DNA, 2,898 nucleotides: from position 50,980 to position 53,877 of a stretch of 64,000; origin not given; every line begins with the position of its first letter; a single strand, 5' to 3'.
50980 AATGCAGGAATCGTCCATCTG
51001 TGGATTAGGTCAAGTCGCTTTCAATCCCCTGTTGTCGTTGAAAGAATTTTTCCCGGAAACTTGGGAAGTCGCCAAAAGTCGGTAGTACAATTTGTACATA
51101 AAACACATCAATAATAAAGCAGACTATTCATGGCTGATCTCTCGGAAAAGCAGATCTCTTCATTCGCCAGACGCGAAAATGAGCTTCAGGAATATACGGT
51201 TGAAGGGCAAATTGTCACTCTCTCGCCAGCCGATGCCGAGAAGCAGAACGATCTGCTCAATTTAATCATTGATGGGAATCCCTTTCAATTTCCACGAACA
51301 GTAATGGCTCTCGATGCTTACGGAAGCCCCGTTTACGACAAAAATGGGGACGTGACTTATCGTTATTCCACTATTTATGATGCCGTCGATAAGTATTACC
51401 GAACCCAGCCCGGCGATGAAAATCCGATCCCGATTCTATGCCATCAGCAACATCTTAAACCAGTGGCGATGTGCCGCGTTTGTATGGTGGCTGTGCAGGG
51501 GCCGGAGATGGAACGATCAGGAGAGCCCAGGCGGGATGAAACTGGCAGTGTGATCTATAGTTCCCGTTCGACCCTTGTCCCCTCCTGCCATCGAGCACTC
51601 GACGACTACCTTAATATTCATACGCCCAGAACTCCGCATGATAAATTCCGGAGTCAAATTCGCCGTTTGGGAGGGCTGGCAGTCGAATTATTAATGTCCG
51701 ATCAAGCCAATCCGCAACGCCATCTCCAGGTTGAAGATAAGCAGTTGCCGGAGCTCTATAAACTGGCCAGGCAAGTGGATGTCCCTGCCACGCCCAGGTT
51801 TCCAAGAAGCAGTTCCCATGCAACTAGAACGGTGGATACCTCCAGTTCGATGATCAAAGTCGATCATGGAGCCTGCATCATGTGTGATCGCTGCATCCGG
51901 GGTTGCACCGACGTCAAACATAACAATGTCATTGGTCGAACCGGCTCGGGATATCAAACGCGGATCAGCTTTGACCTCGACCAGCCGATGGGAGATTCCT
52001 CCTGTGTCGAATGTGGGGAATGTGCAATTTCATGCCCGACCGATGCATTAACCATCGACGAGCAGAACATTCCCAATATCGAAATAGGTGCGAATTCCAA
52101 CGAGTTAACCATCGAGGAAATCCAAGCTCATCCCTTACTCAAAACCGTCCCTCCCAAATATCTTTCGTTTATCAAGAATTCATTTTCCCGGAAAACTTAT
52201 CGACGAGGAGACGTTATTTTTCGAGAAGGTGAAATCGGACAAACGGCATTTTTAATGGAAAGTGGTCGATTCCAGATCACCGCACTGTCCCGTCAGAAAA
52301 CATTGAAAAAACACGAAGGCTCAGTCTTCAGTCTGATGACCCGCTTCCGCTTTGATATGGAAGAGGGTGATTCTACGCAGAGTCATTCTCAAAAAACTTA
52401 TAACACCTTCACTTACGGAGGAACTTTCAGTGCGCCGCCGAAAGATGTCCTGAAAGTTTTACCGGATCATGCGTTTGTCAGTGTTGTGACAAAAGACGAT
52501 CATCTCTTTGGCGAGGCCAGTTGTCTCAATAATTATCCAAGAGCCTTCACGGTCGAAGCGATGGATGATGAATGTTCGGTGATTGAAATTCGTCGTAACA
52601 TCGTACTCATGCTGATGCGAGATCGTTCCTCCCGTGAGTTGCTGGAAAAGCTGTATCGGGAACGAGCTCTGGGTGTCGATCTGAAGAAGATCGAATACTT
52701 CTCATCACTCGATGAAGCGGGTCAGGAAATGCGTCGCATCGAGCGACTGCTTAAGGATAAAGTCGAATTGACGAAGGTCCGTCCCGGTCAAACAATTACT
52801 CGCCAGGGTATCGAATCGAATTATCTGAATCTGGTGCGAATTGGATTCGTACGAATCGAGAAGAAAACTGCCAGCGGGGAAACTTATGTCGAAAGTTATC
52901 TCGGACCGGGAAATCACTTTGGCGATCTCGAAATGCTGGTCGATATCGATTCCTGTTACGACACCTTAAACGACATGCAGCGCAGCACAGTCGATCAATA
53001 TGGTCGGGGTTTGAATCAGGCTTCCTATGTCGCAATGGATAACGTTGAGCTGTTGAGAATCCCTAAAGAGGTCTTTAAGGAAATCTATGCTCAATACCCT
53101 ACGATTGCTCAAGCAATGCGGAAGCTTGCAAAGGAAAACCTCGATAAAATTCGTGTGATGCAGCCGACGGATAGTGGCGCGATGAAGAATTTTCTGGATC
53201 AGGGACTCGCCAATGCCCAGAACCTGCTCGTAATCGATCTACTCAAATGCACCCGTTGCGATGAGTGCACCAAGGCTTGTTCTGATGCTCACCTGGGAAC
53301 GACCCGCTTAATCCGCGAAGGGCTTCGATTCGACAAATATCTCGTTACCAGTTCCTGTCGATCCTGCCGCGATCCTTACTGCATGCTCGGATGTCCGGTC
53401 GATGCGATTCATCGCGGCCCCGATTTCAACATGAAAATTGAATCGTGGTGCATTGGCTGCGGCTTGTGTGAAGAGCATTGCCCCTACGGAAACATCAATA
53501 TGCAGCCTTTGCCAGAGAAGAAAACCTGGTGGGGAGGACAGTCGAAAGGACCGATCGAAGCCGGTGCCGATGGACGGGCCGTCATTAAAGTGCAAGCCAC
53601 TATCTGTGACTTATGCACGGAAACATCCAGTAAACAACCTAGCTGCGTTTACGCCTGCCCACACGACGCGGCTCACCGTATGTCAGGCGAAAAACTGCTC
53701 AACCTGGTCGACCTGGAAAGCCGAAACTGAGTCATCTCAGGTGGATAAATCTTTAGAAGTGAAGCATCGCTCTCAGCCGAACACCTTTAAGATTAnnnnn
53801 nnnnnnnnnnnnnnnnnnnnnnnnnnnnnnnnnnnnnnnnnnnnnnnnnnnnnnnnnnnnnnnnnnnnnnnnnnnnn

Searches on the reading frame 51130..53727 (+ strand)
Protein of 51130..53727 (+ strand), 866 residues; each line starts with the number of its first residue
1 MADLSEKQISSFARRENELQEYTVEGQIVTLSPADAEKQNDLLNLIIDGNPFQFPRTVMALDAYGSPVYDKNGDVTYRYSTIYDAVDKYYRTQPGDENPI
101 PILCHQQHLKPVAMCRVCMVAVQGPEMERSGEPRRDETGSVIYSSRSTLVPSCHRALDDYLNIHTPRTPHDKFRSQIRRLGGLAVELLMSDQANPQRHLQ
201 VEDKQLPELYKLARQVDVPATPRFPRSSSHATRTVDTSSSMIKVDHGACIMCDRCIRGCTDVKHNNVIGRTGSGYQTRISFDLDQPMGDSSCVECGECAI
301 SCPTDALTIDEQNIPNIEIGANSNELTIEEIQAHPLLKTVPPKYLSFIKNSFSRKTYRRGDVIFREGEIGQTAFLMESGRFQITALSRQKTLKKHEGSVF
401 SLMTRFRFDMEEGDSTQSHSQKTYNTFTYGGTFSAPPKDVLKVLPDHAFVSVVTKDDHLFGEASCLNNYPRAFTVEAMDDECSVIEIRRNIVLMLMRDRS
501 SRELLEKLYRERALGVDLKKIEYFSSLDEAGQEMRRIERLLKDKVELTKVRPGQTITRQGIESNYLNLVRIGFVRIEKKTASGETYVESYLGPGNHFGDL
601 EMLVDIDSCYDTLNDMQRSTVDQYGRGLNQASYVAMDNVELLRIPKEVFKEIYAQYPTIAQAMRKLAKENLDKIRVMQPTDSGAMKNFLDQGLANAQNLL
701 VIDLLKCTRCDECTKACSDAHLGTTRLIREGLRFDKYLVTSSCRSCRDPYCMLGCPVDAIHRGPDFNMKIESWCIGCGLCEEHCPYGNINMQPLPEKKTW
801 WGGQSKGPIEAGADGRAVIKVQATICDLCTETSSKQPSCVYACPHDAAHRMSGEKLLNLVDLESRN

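Call 3: search_protein_families(library=pfam, proteins=[window:51130-53727:+], max_evalue=0.01)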
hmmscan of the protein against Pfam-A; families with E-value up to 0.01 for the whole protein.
window:51130-53727:+ (866 aa): 14 families
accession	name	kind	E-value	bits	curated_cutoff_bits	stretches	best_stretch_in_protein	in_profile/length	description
PF00027.35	cNMP_binding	-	6.4e-25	87.4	27.5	3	549-603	3-57/89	Cyclic nucleotide-binding domain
PF12838.12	Fer4_7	-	1.7e-15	57.6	27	3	774-847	2-52/52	4Fe-4S dicluster domain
PF00037.32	Fer4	-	1.1e-14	54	21.1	2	770-789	4-23/24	4Fe-4S binding domain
PF13187.11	Fer4_9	-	2.6e-14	53.4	27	4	248-306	1-51/52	4Fe-4S dicluster domain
PF12837.12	Fer4_6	-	1.3e-10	41.1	25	2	774-789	9-24/24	4Fe-4S binding domain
PF13237.11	Fer4_10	-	1.9e-09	37.7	25.5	2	242-303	2-53/53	4Fe-4S dicluster domain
PF14697.11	Fer4_21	-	9.2e-09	35.8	35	2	244-308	3-58/59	4Fe-4S dicluster domain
PF13484.11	Fer4_16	-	2.9e-08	34.8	30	1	292-315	2-25/66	4Fe-4S double cluster binding domain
PF13534.11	Fer4_17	-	4.9e-06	27.4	22.2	1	248-305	1-59/61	4Fe-4S dicluster domain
PF13183.11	Fer4_8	-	5.7e-06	27.2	27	1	774-846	5-67/68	4Fe-4S dicluster domain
PF12797.12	Fer4_2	-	1.8e-05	24.8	24.5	1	771-786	7-22/22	4Fe-4S binding domain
PF25160.1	LdpA_Fe-S-bd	-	0.00012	22.3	27.6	1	746-792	5-46/49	LdpA Fe-S cluster-binding domain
PF22117.2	Fer4_Nqo3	-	0.00046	20.7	27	1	241-290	3-52/67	NADH-quinone oxidoreductase subunit 3, ferredoxin-like domain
PF17179.9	Fer4_22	-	0.0011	20.3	27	0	291-304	1-14/95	4Fe-4S dicluster domain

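Call 4: search_protein_families(library=ncbifam, proteins=[window:51130-53727:+], max_evalue=0.01)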
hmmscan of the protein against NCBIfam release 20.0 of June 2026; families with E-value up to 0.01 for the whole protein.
window:51130-53727:+ (866 aa): 62 families (the best 25 are shown)
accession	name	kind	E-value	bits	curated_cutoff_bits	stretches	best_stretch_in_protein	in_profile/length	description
NF040763.1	FeFe_hydrog_A6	exception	4.1e-30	104.7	765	1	100-312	29-210/571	NADH-dependent [FeFe] hydrogenase, group A6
NF005745.0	PRK07569.1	equivalog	9.3e-22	77.5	333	1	99-312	31-212/238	bidirectional hydrogenase complex protein HoxU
TIGR02512.1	FeFe_hydrog_A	subfamily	6.5e-18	64.7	405.95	2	242-319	2-79/375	[FeFe] hydrogenase, group A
NF040762.1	Hydr_FeFe_Clost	exception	4.7e-14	51.9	900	1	201-308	100-205/572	ferredoxin hydrogenase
TIGR02951.1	DMSO_dmsB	equivalog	7.7e-12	45.5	214.1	1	736-792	57-115/161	DMSO/selenate family reductase complex B subunit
TIGR04105.1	FeFe_hydrog_B1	subfamily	9e-12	44.4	450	1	735-849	105-206/462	monomeric [FeFe] hydrogenase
NF009408.0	PRK12769.1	equivalog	9.4e-12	43.8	1003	1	703-858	8-152/659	formate-dependent uric acid utilization protein AegA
NF007658.0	PRK10330.1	equivalog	9.5e-11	41.5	260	1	739-859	54-163/181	electron transport protein HydN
NF045766.1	PhenlGlyoxDHPadI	equivalog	3e-10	39.4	700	1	696-792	3-106/443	NADH-dependent phenylglyoxylate dehydrogenase subunit beta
NF038196.1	ferrodoxin_EFR1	subfamily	3.1e-10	40.5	75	2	767-792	179-204/242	EFR1 family ferrodoxin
NF045490.1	FdxA_Protbact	equivalog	1.4e-09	38.1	135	1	737-792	3-58/104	ferredoxin FdxA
NF009451.0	PRK12809.1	equivalog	3.9e-09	35.3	1154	1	701-858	6-143/639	formate-dependent uric acid utilization protein YgfT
TIGR01971.1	NuoI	subfamily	4.6e-09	35.9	113.05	1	273-314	27-66/121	NADH-quinone oxidoreductase, chain I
TIGR01944.1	rnfB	subfamily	6.4e-09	35.6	68.7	1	738-802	110-173/190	RnfABCDGE type electron transport complex subunit B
NF005503.0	PRK07118.1-2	equivalog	1.3e-08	34.5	252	2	238-314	158-236/292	RnfABCDGE type electron transport complex subunit B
TIGR01973.1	NuoG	equivalog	1.6e-08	33.8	470.05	2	239-308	133-199/606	NADH-quinone oxidoreductase subunit NuoG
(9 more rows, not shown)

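Call 55: search_solved_structures(query=window:51130-53727:+, max_evalue=0.00001, show_alignments=1)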
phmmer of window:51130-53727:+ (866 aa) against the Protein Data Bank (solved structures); distinct sequences matched with E-value up to 0.00001: 67 (the best 60 are shown).
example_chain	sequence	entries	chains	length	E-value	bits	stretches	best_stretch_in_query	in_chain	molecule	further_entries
7vw6_A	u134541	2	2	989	4.1e-17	64.6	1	182-307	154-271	Formate dehydrogenase | Tungsten-containing formate dehydrogenase alpha subunit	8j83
7e5z_A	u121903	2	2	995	4.1e-17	64.6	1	182-307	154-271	Formate dehydrogenase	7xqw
7t2r_A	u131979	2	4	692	2.4e-15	58.8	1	222-311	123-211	NiFe hydrogenase subunit A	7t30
7q4v_A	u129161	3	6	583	6.2e-13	50.8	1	208-308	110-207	Iron hydrogenase HydA1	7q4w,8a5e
8a6t_A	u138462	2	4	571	1e-11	46.8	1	144-317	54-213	Electron bifurcating hydrogenase subunit HydA1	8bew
8c0z_C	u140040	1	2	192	6.6e-11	44.1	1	700-792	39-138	Iron-sulfur cluster-binding protein potential subunit of aldehyde oxidoreductase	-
7z0s_B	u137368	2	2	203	7.5e-11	43.9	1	699-853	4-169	Formate hydrogenlyase subunit 2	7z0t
8oh5_C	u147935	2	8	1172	1.2e-10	43.3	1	211-322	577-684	Formate dehydrogenase-O, major subunit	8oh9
8rqz_C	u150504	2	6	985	1.3e-10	43.1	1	235-308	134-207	Probable oxidoreductase YjgC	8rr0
9gzq_A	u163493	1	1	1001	1.3e-10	43.1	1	235-308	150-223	Probable oxidoreductase YjgC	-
9wxb_B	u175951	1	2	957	1.8e-10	42.6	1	235-314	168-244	Formate dehydrogenase alpha subunit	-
7qv7_A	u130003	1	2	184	3.5e-10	41.7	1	699-860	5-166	Hydrogen dependent carbon dioxide reductase subunit HycB3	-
6tg9_A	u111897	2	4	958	3.8e-10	41.6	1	236-312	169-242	Formate dehydrogenase subunit alpha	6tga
7p5h_A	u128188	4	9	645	1.7e-09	39.4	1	236-314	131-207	Fe-hydrogenase, subunit alpha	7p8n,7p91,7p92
9bov_A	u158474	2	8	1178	2e-09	39.1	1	208-307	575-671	Molybdopterin oxidoreductase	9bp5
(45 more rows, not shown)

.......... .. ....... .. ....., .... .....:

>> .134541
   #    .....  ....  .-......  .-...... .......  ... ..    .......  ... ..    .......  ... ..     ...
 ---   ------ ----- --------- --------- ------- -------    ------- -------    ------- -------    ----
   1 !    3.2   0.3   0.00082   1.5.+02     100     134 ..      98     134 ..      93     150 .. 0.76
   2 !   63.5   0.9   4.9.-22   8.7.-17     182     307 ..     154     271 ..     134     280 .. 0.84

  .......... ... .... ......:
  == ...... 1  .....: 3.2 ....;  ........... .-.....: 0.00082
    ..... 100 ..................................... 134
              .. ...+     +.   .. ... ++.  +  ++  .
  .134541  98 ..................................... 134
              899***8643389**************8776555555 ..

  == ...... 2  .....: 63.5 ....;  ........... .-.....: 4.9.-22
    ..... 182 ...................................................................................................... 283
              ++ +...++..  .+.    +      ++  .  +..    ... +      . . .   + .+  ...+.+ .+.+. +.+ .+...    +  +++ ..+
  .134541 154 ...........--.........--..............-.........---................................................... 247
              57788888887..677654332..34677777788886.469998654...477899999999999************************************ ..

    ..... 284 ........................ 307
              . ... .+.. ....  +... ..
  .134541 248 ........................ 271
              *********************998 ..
